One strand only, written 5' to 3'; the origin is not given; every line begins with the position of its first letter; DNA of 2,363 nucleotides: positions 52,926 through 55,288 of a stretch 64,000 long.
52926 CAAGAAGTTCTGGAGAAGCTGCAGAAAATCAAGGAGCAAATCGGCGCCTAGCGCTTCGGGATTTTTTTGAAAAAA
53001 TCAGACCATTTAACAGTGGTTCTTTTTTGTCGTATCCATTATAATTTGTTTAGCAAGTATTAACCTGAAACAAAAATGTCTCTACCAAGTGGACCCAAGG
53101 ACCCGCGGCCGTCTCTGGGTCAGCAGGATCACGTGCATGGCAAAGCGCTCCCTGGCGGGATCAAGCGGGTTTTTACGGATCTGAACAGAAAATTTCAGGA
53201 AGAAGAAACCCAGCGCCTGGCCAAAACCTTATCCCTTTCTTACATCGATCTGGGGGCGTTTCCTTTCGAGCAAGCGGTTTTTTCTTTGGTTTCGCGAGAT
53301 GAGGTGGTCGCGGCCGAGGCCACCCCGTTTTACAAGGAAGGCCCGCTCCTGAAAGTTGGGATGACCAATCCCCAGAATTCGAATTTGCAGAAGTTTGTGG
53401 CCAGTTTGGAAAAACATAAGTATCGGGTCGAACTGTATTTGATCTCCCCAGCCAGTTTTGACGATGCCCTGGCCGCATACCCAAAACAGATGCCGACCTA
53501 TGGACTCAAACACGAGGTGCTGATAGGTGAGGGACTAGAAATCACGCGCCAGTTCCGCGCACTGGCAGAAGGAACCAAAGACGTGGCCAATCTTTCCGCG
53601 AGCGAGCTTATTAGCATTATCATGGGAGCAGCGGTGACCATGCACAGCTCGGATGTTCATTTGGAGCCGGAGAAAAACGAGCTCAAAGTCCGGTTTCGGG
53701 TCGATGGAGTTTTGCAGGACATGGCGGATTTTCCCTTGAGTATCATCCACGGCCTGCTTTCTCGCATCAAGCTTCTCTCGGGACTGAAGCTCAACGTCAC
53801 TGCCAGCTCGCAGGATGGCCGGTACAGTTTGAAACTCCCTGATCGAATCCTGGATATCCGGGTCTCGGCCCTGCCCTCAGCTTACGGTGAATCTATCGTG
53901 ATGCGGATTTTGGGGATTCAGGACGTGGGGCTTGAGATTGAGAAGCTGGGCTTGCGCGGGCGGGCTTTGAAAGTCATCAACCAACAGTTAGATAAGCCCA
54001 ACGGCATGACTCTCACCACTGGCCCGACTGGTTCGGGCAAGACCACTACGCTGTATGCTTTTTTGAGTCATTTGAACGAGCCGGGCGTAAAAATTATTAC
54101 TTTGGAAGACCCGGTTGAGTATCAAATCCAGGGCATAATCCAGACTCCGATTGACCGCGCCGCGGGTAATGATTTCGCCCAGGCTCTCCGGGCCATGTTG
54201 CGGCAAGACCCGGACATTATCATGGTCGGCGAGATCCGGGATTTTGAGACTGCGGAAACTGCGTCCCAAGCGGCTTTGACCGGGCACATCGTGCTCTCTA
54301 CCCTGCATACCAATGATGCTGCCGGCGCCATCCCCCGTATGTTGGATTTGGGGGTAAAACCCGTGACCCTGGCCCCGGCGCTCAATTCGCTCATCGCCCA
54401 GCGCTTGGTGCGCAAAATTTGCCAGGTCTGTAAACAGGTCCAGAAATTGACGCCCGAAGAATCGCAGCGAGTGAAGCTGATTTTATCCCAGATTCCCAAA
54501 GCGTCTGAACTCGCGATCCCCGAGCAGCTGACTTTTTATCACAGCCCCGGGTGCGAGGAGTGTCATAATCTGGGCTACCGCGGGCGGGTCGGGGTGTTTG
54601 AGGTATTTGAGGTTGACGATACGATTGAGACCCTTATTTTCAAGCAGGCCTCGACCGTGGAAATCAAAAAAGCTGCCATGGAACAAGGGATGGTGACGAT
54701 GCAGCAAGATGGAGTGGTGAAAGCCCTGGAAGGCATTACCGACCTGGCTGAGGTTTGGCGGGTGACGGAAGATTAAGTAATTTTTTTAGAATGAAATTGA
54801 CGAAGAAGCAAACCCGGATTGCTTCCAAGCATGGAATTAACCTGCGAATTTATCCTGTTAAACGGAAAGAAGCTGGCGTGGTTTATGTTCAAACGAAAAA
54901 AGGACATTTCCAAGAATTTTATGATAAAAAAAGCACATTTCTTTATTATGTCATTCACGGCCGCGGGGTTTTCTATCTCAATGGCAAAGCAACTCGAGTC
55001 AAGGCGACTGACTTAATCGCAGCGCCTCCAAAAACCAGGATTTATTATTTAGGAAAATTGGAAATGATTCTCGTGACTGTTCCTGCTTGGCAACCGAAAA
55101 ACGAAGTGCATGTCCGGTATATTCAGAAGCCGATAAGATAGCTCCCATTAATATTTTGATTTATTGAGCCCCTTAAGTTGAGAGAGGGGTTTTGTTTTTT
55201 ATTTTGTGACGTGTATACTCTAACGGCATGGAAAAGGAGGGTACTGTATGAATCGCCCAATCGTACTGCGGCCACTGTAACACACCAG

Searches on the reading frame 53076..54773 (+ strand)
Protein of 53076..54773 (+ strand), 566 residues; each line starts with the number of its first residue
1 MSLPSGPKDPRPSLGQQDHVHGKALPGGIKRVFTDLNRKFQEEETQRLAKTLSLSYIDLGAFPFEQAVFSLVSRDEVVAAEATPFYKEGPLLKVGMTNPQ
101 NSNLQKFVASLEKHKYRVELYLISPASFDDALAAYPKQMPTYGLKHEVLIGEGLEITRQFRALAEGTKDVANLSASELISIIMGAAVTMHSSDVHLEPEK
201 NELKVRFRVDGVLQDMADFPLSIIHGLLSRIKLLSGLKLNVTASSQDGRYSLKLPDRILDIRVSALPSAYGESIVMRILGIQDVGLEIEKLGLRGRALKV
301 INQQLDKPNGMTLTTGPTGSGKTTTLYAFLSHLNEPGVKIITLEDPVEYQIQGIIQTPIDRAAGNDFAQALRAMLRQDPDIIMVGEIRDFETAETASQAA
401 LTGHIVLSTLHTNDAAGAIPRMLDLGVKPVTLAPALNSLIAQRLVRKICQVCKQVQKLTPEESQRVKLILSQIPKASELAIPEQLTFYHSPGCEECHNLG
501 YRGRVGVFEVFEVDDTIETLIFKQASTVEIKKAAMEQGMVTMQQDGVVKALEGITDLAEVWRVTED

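Call 16: find_encoding_contigs(protein=window:53076-54773:+, flank=4000, max_places=10)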
Protein window:53076-54773:+ (566 aa): 7 contigs read that carry it; 4 places shown.
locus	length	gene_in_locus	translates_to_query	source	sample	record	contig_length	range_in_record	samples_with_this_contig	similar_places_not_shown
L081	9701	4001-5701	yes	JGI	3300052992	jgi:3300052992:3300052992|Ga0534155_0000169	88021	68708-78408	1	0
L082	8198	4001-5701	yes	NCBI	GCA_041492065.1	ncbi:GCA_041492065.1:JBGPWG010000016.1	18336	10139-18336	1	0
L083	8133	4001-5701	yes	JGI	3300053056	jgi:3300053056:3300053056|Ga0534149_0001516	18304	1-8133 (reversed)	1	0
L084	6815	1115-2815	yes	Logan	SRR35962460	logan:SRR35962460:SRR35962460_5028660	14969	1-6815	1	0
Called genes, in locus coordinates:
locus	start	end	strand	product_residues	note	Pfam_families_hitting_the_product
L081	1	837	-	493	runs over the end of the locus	PF02789:Peptidase_M17_N, PF00883:Peptidase_M17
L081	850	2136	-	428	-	PF12229:PG_binding_4 (weak), PF04294:VanW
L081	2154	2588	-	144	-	PF02367:TsaE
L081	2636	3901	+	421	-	PF01368:DHH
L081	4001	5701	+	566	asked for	PF00437:T2SSE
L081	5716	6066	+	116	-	-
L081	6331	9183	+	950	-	PF02739:5_3_exonuc_N, PF01367:5_3_exonuc, PF01612:DNA_pol_A_exo1, PF22619:DNA_polI_exo1, PF00476:DNA_pol_A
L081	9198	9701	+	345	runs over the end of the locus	PF02388:FemAB (weak), PF13480:Acetyltransf_6 (weak), PF02388:FemAB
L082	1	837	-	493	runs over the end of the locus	PF02789:Peptidase_M17_N, PF00883:Peptidase_M17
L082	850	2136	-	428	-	PF12229:PG_binding_4 (weak), PF04294:VanW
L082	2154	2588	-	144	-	PF02367:TsaE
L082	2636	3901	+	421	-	PF01368:DHH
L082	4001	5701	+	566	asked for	PF00437:T2SSE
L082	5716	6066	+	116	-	-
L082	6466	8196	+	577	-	?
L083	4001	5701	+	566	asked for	PF00437:T2SSE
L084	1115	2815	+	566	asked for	PF00437:T2SSE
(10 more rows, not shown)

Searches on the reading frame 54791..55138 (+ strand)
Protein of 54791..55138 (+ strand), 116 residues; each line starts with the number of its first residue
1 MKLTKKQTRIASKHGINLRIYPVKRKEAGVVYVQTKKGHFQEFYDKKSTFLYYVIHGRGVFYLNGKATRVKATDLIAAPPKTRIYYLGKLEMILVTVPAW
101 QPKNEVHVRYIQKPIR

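Call 18: search_protein_families(library=pfam, proteins=[window:54791-55138:+], max_evalue=1)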
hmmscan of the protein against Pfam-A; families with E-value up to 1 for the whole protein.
window:54791-55138:+ (116 aa): 3 families
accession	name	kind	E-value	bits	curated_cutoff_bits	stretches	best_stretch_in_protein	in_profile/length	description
PF05899.18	Cupin_3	-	0.00014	21.9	23.5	1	31-83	10-61/74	EutQ-like cupin domain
PF07883.17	Cupin_2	-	0.00073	19.6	27.2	1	40-83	11-53/70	Cupin domain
PF02311.25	AraC_binding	-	0.016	15.4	21.1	1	50-83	25-58/135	AraC-like ligand binding domain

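Call 19: find_homologous_proteins(query=window:54791-55138:+)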
Query window:54791-55138:+ (116 aa): 74 proteins with E <= 0.001 among 76 candidates.
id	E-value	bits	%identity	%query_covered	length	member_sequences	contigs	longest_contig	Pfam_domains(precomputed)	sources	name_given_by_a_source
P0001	6.4e-71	253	100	100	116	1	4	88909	-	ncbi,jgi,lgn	jgi:mannose-6-phosphate isomerase-like protein (cupin superfamily)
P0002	1.7e-49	184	66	100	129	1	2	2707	-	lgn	-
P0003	4.7e-49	183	67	97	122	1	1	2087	-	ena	-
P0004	1.1e-48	182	70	97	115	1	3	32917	-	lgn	-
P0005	1.7e-48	181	68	98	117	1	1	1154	-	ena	-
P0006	2.5e-47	177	70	100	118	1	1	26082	-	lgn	-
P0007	4.1e-47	177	66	98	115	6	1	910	PF05899.19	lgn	-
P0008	6.9e-47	176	68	97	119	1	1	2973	-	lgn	-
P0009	8.7e-46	172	65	98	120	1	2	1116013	-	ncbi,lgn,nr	ncbi:MAG: AraC family ligand binding domain-containing protein [Candidatus Kerfeldbacteria bacterium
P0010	1.0e-45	172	69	97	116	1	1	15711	-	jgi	jgi:mannose-6-phosphate isomerase-like protein (cupin superfamily)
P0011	1.4e-45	172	65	98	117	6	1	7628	-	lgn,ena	-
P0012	3.6e-45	170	65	98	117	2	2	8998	-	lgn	-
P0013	1.1e-44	169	66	97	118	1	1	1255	-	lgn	-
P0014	1.3e-44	169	68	97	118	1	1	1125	-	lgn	-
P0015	2.9e-44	168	64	98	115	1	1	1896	PF05899.19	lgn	-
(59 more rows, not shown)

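Call 20: find_encoding_contigs(protein=P0004, flank=3000, max_places=3)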
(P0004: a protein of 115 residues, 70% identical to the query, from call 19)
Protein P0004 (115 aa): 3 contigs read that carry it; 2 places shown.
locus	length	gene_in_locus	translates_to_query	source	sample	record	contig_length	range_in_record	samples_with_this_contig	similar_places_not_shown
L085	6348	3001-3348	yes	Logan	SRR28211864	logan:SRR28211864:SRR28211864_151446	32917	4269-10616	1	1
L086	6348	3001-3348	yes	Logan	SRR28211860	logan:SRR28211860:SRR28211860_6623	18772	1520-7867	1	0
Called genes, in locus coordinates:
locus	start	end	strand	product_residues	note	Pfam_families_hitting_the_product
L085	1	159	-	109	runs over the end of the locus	-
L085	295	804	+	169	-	-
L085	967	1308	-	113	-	-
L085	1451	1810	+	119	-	PF13490:zf-HC2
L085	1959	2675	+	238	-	PF00106:adh_short, PF08659:KR, PF13561:adh_short_C2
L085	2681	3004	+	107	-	-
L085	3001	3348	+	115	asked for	-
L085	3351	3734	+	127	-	PF00903:Glyoxalase (faint)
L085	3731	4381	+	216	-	PF03575:Peptidase_S51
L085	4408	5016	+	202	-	-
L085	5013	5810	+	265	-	PF01177:Asp_Glu_race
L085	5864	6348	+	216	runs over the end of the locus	PF12146:Hydrolase_4, PF00561:Abhydrolase_1 (weak), PF12697:Abhydrolase_6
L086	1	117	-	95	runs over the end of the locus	-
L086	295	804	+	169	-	-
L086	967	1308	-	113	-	-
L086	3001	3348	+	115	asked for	-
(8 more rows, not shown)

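Call 21: find_encoding_contigs(protein=P0006, flank=3000, max_places=3)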
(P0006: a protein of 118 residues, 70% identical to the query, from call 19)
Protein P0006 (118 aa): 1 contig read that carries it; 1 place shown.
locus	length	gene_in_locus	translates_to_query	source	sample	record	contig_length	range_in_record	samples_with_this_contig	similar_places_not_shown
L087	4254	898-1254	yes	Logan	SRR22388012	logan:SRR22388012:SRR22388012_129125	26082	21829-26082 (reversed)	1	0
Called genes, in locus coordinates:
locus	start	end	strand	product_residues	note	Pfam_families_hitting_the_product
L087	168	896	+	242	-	PF00106:adh_short, PF08659:KR, PF01370:Epimerase (faint), PF13561:adh_short_C2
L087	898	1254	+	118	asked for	-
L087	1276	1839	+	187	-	PF00561:Abhydrolase_1, PF06821:Ser_hydrolase, PF12697:Abhydrolase_6 (weak)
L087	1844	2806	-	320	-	PF00730:HhH-GPD (weak)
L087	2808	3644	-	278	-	PF18931:DUF5680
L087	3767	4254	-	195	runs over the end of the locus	PF23023:Anti-Pycsar_Apyc1 (weak), PF00753:Lactamase_B, PF13483:Lactamase_B_3 (weak)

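Call 22: find_encoding_contigs(protein=P0010, flank=3000, max_places=3)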
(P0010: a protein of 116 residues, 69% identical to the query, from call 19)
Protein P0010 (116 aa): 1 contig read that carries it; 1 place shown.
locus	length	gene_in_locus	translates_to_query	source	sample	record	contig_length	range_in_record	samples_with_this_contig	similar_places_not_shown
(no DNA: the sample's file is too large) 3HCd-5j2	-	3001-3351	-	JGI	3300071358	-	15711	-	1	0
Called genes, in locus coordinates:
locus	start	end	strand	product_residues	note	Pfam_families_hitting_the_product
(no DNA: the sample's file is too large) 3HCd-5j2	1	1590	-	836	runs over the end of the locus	PF00317:Ribonuc_red_lgN, PF02867:Ribonuc_red_lgC, PF12637:TSCPD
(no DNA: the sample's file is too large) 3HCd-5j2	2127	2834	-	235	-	-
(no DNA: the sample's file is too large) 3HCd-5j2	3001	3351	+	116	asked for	-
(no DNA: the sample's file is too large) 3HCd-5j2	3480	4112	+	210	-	-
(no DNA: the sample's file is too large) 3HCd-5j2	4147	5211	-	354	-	PF00154:RecA_N, PF08423:Rad51, PF06745:ATPase (weak), PF01637:ATPase_2 (faint), PF21096:RecA_C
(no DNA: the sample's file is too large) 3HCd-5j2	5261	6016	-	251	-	PF13413:HTH_25, PF13560:HTH_31 (weak), PF12844:HTH_19 (faint)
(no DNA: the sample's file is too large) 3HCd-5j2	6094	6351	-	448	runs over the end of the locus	PF13406:SLT_2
